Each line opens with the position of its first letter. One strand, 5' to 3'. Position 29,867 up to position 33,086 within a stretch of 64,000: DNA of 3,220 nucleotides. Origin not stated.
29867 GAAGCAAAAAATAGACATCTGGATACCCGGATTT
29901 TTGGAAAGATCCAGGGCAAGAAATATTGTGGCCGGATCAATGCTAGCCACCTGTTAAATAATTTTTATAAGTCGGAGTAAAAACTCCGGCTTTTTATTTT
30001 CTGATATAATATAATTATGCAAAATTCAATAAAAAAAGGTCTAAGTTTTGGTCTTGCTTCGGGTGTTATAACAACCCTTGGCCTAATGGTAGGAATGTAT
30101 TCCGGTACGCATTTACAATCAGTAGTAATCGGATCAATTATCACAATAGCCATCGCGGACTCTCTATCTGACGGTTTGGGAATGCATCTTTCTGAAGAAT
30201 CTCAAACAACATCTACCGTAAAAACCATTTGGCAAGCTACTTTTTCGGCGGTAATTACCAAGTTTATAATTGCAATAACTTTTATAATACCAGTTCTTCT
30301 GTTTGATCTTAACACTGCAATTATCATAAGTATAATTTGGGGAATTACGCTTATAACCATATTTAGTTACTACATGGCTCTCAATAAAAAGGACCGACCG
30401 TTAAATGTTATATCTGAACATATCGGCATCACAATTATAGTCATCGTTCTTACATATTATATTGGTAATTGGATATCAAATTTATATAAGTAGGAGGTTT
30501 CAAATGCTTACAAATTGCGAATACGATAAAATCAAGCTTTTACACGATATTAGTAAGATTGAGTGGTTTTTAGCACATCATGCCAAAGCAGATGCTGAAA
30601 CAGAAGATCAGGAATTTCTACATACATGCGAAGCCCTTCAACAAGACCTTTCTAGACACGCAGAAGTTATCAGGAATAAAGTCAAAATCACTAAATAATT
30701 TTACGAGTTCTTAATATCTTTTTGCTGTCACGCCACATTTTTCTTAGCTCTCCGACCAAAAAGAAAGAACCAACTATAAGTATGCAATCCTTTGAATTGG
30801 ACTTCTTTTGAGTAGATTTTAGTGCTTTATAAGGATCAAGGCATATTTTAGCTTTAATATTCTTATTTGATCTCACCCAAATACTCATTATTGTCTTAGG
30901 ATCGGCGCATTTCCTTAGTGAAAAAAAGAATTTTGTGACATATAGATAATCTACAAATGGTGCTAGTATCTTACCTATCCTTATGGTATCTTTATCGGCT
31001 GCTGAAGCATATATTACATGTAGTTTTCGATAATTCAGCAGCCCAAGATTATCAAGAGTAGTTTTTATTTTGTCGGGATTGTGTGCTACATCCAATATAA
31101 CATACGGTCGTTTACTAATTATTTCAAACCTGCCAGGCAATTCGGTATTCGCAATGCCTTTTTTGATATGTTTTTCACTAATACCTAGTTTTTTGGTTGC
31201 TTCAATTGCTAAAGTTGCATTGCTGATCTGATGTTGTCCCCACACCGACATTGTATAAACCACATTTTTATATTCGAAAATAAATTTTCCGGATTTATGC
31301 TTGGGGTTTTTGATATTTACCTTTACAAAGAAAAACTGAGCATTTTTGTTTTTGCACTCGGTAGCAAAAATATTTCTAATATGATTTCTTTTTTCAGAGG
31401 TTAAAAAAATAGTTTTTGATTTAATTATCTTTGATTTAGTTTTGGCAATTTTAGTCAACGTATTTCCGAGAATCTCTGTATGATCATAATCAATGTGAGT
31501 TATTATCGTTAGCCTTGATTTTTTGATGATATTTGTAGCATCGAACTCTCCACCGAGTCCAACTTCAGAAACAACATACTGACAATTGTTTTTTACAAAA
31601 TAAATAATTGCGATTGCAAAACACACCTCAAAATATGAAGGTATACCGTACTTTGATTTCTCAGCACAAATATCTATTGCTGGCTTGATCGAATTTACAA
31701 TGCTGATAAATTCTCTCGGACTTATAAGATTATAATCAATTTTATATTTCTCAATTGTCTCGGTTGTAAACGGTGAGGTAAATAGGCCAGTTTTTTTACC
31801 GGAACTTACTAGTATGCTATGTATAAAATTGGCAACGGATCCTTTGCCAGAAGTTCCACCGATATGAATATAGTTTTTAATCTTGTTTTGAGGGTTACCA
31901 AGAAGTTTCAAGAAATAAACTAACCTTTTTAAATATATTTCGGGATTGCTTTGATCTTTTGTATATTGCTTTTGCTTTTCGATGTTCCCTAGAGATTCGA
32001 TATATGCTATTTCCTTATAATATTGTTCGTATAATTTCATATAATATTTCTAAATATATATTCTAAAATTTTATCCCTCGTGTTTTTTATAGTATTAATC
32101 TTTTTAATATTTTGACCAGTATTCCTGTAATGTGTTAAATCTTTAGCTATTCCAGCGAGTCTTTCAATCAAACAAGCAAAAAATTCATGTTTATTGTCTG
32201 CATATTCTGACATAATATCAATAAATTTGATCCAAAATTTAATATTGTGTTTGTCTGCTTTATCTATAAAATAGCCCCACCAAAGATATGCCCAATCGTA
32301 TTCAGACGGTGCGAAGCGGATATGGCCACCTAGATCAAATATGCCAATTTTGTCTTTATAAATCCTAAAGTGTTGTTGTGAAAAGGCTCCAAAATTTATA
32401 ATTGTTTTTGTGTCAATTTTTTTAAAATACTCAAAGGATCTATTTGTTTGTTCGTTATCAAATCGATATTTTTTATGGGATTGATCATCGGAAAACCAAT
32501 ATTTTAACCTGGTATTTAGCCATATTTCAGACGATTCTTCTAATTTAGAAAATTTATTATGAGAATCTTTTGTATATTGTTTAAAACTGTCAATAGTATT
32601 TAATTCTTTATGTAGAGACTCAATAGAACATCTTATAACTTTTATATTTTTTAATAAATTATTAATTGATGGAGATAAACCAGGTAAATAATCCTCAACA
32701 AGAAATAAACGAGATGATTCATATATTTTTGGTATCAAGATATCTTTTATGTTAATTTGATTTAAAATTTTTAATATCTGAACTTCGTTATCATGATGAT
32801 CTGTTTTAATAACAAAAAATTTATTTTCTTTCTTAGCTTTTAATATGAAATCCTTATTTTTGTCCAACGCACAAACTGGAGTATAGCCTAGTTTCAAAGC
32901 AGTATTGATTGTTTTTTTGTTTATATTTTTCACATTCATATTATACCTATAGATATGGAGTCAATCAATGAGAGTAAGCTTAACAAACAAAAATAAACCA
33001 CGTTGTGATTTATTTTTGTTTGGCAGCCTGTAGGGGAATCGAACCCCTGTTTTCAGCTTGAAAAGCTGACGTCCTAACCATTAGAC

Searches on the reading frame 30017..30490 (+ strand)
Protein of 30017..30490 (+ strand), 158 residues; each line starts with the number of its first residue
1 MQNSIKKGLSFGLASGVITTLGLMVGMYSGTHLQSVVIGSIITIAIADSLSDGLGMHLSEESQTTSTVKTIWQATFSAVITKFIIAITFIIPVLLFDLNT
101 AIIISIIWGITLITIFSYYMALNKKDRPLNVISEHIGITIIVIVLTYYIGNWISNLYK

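Call 70: search_protein_families(library=pfam, proteins=[window:30017-30490:+], max_evalue=0.001)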
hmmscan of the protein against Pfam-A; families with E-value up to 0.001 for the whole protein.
window:30017-30490:+ (158 aa): 1 family
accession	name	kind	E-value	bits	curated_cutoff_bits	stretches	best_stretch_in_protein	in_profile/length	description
PF01988.24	VIT1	-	3e-05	24.4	28.1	0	11-66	6-62/214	VIT family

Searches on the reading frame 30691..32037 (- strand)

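Call 25: search_protein_families(library=pfam, proteins=[window:30691-32037:-], max_evalue=0.001)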
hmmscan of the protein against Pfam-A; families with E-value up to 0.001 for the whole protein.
window:30691-32037:- (448 aa): 2 families
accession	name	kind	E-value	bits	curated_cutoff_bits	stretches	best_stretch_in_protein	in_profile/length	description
PF02875.26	Mur_ligase_C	-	1.5e-13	52.1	28.4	1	302-425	1-127/127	Mur ligase, glutamate ligase domain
PF08245.18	Mur_ligase_M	-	4.9e-10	40.1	24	1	59-280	1-199/200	Mur ligase middle domain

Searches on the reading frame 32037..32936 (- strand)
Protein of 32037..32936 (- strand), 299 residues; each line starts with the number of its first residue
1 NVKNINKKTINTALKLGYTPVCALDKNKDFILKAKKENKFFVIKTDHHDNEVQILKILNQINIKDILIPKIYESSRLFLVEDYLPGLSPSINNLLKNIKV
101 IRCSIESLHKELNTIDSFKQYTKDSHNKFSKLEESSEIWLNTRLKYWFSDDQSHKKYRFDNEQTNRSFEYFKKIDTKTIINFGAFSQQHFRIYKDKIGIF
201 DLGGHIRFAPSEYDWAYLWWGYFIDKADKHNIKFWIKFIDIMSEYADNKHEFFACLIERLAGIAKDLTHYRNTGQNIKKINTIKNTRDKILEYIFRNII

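Call 25: search_protein_families(library=pfam, proteins=[window:32037-32936:-], max_evalue=0.001)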
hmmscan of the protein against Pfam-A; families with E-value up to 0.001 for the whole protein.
window:32037-32936:- (299 aa): 1 family
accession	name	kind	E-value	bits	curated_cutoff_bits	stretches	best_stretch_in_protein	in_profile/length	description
PF07914.17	DUF1679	-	4.1e-05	23.1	24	1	31-177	95-240/414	Uncharacterized oxidoreductase dhs-27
